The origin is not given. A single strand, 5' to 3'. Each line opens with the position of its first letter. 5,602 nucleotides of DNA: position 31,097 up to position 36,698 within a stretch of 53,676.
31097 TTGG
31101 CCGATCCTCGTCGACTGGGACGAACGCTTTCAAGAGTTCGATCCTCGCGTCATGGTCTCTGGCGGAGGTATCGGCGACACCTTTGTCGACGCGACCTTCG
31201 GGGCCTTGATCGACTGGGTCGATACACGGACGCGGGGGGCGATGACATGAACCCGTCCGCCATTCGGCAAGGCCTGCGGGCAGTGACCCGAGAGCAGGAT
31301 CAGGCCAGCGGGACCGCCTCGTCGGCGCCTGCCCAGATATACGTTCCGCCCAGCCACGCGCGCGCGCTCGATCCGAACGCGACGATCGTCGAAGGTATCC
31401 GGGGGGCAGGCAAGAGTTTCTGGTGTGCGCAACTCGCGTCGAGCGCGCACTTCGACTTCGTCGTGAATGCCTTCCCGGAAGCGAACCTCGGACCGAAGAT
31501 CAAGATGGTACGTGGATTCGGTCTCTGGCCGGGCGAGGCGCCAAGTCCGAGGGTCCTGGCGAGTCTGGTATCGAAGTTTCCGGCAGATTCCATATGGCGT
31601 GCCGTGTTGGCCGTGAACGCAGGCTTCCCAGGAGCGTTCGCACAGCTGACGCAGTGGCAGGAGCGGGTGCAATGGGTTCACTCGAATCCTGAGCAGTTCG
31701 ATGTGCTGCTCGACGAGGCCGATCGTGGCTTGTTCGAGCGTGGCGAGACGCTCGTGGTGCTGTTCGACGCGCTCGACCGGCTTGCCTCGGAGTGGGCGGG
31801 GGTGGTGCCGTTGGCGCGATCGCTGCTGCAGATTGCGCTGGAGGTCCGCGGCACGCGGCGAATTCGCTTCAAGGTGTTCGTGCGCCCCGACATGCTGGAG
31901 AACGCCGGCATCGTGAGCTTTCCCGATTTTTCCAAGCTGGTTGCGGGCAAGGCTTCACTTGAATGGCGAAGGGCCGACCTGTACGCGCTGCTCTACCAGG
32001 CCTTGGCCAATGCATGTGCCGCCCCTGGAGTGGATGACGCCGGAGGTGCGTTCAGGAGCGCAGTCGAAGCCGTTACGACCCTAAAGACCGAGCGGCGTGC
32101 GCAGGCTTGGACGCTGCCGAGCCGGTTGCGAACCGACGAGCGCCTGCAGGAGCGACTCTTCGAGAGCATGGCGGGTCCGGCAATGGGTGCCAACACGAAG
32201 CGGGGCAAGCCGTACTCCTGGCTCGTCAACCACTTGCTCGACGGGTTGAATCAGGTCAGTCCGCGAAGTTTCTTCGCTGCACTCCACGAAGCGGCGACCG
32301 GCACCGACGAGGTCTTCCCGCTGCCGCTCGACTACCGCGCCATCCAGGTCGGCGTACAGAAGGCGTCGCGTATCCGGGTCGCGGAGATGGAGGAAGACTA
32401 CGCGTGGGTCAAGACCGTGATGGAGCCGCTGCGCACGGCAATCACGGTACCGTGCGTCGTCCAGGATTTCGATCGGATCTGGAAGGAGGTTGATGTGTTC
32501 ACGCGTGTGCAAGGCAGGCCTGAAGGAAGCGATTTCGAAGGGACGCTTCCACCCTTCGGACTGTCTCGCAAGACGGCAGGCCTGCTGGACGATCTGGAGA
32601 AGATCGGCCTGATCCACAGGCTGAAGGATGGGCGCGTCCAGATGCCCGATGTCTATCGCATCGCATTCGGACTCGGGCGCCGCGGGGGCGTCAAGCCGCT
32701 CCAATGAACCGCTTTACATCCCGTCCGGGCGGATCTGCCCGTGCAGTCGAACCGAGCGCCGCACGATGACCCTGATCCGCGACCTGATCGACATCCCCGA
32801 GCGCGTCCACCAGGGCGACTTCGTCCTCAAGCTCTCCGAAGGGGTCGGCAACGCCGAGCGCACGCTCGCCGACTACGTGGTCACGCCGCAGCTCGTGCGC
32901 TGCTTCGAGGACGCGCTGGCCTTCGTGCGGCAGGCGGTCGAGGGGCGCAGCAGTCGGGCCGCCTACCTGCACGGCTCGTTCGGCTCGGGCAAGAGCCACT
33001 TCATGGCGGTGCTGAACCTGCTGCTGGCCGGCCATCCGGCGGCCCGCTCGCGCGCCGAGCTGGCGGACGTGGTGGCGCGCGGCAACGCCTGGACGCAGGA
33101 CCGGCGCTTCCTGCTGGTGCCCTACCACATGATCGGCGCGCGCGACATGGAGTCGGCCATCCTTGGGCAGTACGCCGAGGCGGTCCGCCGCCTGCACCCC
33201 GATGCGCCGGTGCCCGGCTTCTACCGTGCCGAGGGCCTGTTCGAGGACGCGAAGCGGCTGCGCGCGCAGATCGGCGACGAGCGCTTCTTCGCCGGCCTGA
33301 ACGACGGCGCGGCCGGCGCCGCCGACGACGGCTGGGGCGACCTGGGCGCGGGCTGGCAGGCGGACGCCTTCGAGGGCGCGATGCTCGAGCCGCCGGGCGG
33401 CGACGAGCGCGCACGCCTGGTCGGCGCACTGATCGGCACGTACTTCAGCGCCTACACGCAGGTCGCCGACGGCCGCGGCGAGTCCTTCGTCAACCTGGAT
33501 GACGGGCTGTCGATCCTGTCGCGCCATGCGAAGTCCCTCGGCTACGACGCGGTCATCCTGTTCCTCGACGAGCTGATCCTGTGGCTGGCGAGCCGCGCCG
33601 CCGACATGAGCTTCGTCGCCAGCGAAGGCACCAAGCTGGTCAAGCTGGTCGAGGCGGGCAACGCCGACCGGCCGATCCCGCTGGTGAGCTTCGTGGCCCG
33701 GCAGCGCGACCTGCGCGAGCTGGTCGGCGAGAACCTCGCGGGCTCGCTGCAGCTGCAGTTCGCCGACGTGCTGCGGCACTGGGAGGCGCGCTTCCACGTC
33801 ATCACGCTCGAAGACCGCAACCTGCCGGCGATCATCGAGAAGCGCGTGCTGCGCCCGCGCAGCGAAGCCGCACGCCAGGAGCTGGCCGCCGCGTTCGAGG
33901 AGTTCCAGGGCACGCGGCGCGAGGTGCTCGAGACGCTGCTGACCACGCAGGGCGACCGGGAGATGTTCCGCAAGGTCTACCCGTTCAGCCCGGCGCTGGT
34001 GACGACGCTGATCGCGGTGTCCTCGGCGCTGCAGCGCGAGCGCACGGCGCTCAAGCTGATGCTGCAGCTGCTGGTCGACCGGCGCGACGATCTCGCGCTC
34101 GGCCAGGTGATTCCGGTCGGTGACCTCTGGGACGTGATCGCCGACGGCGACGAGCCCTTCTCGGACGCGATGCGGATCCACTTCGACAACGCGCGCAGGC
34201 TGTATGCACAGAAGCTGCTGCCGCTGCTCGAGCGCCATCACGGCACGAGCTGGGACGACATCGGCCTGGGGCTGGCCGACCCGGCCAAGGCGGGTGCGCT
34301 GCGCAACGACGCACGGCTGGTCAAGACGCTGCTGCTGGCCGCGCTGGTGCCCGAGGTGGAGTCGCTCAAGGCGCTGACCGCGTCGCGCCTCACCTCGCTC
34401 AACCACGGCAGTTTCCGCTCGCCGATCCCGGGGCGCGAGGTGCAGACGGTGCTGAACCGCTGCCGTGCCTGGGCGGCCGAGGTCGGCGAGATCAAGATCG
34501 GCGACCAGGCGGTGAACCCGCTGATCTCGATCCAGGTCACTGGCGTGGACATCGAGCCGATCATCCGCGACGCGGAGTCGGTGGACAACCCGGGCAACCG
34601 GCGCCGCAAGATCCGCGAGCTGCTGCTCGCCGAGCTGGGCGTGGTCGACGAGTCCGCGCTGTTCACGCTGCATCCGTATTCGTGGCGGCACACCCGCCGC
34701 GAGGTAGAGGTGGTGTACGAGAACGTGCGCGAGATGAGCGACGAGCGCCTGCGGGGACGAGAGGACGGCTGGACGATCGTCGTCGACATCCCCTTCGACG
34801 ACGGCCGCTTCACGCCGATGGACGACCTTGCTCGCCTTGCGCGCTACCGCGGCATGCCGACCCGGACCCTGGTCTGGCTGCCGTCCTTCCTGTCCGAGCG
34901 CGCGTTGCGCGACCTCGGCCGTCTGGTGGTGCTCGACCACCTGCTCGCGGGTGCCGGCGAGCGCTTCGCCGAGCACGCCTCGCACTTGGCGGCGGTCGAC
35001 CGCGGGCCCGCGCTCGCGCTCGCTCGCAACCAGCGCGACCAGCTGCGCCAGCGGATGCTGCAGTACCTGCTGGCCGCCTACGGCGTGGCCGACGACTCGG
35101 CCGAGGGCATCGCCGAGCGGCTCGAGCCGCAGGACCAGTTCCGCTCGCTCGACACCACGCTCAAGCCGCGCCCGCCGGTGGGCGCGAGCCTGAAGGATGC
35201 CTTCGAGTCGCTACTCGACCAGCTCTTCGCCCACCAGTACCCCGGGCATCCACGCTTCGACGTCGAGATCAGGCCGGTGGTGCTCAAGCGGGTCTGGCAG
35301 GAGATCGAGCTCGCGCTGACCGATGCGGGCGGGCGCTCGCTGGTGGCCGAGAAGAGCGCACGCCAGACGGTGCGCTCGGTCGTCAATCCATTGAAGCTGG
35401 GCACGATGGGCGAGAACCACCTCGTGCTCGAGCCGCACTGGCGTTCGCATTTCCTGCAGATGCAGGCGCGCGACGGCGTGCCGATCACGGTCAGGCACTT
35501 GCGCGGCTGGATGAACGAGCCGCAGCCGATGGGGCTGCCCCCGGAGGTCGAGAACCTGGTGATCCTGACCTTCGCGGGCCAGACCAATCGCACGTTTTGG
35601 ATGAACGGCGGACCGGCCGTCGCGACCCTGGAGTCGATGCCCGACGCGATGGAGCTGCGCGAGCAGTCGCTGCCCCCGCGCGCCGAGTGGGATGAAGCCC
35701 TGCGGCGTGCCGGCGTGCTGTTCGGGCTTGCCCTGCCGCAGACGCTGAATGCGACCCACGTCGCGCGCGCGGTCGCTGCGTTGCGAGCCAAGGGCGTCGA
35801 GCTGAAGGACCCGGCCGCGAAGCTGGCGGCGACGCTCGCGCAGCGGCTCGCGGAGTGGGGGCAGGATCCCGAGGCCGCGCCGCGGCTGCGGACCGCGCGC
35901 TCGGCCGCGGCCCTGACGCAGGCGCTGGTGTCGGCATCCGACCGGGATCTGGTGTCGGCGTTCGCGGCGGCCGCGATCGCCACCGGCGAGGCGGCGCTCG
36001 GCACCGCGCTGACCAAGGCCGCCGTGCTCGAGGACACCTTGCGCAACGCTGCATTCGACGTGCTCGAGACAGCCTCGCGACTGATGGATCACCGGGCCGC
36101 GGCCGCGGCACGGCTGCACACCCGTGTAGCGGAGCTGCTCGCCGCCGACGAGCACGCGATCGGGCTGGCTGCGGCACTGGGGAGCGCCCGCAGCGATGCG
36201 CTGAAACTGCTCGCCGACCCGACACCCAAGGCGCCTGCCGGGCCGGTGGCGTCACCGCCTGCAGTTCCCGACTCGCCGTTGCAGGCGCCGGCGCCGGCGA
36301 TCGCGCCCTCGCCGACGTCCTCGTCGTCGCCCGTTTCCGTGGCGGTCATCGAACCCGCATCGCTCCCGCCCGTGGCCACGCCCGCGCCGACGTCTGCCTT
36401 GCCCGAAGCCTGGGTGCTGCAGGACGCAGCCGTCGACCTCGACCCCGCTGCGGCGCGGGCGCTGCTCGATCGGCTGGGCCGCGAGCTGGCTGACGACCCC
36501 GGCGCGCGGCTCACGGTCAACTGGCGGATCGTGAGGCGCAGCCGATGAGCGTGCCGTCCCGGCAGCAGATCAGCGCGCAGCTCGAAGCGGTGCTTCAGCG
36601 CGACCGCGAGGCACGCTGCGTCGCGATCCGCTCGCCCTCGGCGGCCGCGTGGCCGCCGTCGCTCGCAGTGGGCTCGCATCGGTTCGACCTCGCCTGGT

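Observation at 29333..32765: Three-gene HEPN-like / ParA-MinD-like / P-loop NTPase cassette nested between pglX and pglY: candidate undescribed defence module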

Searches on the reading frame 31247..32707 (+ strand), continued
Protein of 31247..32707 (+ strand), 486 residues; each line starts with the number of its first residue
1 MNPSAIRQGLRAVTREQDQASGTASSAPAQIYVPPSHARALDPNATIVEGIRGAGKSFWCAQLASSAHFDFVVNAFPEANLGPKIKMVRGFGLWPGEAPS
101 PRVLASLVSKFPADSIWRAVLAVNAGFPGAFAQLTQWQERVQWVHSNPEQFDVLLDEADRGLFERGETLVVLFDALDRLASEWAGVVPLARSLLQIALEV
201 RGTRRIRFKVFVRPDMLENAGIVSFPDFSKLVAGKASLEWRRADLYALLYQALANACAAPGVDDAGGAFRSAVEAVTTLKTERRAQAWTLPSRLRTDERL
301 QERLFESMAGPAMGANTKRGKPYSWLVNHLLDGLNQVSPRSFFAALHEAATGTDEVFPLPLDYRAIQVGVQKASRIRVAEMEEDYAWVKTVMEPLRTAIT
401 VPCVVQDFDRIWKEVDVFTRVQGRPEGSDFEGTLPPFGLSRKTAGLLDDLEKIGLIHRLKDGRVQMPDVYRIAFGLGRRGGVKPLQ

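Call 98: search_protein_families(library=pfam, alignment_id=A8, max_evalue=1)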
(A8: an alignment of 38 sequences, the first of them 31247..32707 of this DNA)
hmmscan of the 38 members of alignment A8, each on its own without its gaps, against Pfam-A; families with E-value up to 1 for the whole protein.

A. member 1, window:31247-32707:+ (486 aa): 2 families
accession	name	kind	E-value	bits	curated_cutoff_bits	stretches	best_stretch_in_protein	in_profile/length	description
PF13173.12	AAA_14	-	0.13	12.7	27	1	44-67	3-26/129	AAA domain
PF05729.18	NACHT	-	0.14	12.5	26.7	0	149-218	71-134/167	NACHT domain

B. families by the number of members that match (of 38 scanned): 23 families
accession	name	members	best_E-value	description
PF13191.12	AAA_16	19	1e-05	AAA ATPase domain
PF05729.18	NACHT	15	0.0066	NACHT domain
PF13401.12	AAA_22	13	0.0006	AAA domain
PF00004.35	AAA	9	0.0078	ATPase family associated with various cellular activities (AAA)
PF13173.12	AAA_14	8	0.052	AAA domain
PF07693.20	KAP_NTPase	4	0.0024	KAP family P-loop domain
PF24389.1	ORC-CDC6-like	2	0.022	ORC-CDC6-like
PF23920.1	DUF7259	2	0.048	Domain of unknown function (DUF7259)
PF13671.12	AAA_33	2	0.074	AAA domain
PF13481.12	AAA_25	2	0.079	AAA domain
PF24883.2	NPHP3_N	2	0.18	Nephrocystin 3, N-terminal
PF21545.3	T7SS_EccA1_N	1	0.0054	T7SS, ESX-1 secretion system protein EccA1, N-terminal domain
PF19698.5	DUF6197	1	0.0096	Family of unknown function (DUF6197)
PF10226.14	CCDC85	1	0.012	CCDC85 family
PF17777.6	RL10P_insert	1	0.027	Insertion domain in 60S ribosomal protein L10P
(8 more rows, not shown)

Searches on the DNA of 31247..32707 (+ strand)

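Call 82: search_dna_similar(query=L084:7131-10467:+, collection=ecoli_genomes, mode=distant, max_rows=8)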
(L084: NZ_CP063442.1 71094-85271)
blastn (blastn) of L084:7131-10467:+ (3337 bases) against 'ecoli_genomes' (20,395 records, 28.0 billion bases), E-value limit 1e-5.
No match.

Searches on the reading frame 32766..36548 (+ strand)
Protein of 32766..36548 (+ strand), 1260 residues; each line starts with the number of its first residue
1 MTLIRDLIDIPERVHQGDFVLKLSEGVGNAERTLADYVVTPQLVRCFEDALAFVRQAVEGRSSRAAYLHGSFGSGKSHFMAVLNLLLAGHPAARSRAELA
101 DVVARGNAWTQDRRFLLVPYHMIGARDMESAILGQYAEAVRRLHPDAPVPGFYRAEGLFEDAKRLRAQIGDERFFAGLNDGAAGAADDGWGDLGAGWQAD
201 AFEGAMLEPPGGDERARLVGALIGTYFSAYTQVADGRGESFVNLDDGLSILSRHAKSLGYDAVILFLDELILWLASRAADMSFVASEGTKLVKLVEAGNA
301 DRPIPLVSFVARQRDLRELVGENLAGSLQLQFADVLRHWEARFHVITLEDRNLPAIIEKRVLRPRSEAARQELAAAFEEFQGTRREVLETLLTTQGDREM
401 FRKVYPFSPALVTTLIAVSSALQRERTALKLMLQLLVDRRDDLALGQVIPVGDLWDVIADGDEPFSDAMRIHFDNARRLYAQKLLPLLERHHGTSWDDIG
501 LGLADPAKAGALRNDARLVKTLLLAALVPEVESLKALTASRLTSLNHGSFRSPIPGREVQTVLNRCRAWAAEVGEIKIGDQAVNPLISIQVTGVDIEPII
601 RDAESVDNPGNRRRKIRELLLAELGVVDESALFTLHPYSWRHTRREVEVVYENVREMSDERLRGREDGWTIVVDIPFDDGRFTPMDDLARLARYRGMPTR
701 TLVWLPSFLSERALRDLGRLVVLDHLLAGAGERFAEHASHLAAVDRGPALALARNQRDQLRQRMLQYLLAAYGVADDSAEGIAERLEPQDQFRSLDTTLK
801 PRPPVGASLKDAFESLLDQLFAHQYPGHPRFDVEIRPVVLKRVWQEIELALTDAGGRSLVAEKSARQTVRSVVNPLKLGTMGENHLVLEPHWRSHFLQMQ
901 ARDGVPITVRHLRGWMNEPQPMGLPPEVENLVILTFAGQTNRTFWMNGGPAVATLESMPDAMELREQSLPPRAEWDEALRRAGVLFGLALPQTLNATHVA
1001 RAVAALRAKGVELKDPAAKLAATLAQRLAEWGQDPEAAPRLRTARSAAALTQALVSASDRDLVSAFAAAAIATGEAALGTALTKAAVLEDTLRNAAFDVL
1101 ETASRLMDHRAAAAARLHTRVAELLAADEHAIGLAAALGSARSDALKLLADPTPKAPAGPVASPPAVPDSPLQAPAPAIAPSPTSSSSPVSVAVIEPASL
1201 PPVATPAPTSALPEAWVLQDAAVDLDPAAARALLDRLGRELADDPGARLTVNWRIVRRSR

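Call 10: search_protein_families(library=padloc, proteins=[window:32766-36548:+], max_evalue=0.00001)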
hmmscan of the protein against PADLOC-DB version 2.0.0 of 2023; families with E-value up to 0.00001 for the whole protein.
window:32766-36548:+ (1260 aa): 5 families
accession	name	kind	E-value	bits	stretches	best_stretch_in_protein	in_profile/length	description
PDLC02488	BrxC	-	0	1561.4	1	1-1257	2-1239/1240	BrxC-PglY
PDLC02481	BrxC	-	1.2e-54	183.9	1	4-1058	3-1017/1192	BrxC-PglY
PDLC02471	BrxC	-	2.2e-08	30.7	1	31-95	30-95/1190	BrxC-PglY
PDLC02483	BrxC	-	1.1e-06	24.9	0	341-442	325-436/1212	BrxC-PglY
PDLC02778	SspC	-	3.1e-06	23.2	1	32-133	15-110/1053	SspC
